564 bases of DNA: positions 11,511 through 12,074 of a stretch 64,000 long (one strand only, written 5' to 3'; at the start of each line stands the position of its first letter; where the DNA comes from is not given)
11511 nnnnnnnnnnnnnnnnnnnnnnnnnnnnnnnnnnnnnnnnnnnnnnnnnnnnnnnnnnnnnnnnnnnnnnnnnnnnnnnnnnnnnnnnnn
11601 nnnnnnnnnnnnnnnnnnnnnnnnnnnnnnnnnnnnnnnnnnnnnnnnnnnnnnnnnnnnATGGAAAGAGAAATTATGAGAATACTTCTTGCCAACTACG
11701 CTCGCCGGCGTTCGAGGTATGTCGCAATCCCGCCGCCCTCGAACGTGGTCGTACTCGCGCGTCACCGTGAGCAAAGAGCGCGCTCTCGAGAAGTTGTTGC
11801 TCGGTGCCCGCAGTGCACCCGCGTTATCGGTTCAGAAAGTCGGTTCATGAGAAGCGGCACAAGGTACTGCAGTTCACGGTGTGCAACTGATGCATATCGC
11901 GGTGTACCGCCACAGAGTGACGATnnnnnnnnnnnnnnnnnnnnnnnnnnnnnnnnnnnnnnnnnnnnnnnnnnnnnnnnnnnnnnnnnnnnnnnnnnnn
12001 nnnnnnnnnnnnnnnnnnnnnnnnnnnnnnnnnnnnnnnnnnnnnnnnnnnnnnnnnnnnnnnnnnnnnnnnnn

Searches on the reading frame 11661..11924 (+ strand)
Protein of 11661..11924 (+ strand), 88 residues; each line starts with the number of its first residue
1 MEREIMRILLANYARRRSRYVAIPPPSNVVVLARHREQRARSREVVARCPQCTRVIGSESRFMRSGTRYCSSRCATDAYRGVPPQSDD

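Call 96: search_protein_families(library=pfam, proteins=[window:11661-11924:+], max_evalue=0.01)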
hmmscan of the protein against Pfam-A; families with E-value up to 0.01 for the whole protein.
window:11661-11924:+ (88 aa): 1 family
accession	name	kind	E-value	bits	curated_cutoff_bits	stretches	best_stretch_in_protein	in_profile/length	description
PF02069.22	Metallothio_Pro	-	0.00092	19.8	33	1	49-78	9-38/51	Prokaryotic metallothionein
